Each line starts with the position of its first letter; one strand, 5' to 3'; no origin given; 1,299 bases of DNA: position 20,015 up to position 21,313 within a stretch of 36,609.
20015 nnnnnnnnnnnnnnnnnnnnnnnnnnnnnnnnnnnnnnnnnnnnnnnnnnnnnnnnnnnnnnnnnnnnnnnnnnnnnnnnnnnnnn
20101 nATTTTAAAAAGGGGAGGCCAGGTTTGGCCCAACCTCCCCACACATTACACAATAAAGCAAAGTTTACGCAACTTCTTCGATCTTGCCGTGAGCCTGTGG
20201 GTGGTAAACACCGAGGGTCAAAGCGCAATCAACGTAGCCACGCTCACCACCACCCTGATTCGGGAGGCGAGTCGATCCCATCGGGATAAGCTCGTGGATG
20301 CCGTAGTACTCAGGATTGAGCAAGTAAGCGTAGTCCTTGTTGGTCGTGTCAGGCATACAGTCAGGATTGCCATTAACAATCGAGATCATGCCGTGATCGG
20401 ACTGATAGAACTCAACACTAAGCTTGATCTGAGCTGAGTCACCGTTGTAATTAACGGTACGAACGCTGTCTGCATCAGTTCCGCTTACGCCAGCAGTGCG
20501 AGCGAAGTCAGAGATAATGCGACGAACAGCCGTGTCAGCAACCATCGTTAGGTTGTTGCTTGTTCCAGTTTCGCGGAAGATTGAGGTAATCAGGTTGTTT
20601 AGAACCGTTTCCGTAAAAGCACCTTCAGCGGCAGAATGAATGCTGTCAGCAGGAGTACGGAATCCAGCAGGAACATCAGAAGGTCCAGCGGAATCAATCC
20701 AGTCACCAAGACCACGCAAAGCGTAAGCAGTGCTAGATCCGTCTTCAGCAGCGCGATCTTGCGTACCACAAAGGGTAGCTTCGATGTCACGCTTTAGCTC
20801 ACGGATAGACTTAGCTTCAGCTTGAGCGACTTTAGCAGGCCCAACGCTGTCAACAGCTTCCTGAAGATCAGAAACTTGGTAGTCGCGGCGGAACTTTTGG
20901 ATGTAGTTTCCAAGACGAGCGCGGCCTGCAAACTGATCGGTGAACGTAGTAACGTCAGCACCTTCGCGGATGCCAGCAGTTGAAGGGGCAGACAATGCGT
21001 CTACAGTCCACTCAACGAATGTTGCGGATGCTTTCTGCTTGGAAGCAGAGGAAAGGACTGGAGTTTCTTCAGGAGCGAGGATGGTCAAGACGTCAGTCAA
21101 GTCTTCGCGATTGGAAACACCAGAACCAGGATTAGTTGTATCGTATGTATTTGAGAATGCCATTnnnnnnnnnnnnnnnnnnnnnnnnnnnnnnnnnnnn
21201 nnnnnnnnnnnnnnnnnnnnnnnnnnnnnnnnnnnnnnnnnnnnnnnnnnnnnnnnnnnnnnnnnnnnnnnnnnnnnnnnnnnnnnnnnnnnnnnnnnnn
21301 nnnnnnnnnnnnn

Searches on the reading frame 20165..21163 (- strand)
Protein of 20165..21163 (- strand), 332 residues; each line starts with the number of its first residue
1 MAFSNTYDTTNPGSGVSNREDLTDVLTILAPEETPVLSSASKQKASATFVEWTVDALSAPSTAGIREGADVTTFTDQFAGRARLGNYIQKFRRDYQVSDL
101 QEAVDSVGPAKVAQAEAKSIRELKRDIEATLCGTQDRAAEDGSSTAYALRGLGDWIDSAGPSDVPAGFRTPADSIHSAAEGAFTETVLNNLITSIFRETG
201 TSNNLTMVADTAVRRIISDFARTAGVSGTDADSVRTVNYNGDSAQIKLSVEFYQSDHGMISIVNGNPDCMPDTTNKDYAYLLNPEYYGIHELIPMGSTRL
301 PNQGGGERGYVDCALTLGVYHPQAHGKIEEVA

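Call 10: search_protein_families(library=phrogs, proteins=[window:20165-21163:-], max_evalue=0.001)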
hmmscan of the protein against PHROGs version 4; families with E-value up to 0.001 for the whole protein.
window:20165-21163:- (332 aa): 1 family
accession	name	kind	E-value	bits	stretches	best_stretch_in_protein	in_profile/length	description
phrog_1328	-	head and packaging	9.5e-63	214.2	1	1-331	3-306/583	major head protein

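Call 56: search_dna_similar(query=window:20165-21163:-, collection=phages, mode=protein, max_rows=25, max_evalue=1e-10)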
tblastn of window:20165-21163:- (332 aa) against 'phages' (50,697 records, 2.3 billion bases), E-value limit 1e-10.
Records with a match: 70; places in all: 72; records where one place covers at least 80% of the query: 64.
Best place of each record, by identity: 60-80% 1; <60% 69.
By first word of the organism name: Pseudomonas 29; Vibrio 14; Sulfitobacter 7; Caudoviricetes 6; Rhizobium 5; Phage 1; Bacteriophage 1; Methylophilales 1; Sinorhizobium 1; Cronobacter 1; and 4 more.
By host as written in the record: - 11; Sulfitobacter sp. CB2047 6; Pseudomonas aeruginosa 5; Pseudomonas aeruginosa PAO1 4; Vibrio parahaemolyticus 3; Vibrio alginolyticus 2; Pseudomonas sp. CT12 2; Pseudomonas putida PpG1 2; and 33 more.
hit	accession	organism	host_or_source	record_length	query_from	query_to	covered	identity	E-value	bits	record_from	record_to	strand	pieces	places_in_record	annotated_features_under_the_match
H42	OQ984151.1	Phage C75C1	-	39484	1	328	99%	65.2%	2e-139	441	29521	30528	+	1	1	major head protein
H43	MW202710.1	Caudoviricetes sp.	Manatee Spring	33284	1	332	100%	31.2%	4e-24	108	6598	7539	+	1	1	major capsid protein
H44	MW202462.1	Caudoviricetes sp.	Manatee Spring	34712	1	332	100%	30.7%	2e-27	118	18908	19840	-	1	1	major capsid protein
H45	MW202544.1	Bacteriophage sp.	Manatee Spring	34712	1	332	100%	30.7%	2e-27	118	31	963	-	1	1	major capsid protein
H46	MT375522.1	Methylophilales phage Venkman EXVC282S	Methylophilales bacterium H5P1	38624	14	331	96%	31.7%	3e-22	103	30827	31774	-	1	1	major capsid protein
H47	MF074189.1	Sinorhizobium phage phiM5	Sinorhizobium meliloti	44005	19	326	93%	32.1%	8e-23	105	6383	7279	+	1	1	major capsid protein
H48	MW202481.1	Caudoviricetes sp.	Manatee Spring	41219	1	332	100%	29.1%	2e-20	98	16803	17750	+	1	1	major capsid protein | hypothetical protein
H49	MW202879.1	Caudoviricetes sp.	Manatee Spring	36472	4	326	97%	29.8%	1e-22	104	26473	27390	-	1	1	major capsid protein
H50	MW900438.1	Vibrio phage vB_ValP_VA-RY-3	Vibrio alginolyticus RY-3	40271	6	325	96%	30.0%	1e-23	107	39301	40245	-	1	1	major head protein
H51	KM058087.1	Cronobacter phage vB_CsaP_Ss1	Cronobacter sakazakii ATCC BAA 894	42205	18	332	95%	28.7%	2e-24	109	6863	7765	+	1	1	major head protein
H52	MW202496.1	Caudoviricetes sp.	Manatee Spring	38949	19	332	95%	28.7%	4e-21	100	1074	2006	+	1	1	major capsid protein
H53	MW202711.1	Caudoviricetes sp.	Manatee Spring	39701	19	326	93%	28.8%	1e-21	101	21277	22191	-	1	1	major capsid protein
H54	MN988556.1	Rhizobium phage RHph_I1_23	Rhizobium phaseoli I1_23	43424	4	331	99%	26.1%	1e-12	74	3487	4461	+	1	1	major capsid protein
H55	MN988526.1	Rhizobium phage RHph_N3_2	Rhizobium phaseoli N3_2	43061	4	331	99%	25.6%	2e-12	74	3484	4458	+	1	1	major capsid protein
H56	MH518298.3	Pseudomonas phage SCYZ1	Pseudomonas fluorescens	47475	1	319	96%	25.6%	1e-12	74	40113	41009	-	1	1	major head protein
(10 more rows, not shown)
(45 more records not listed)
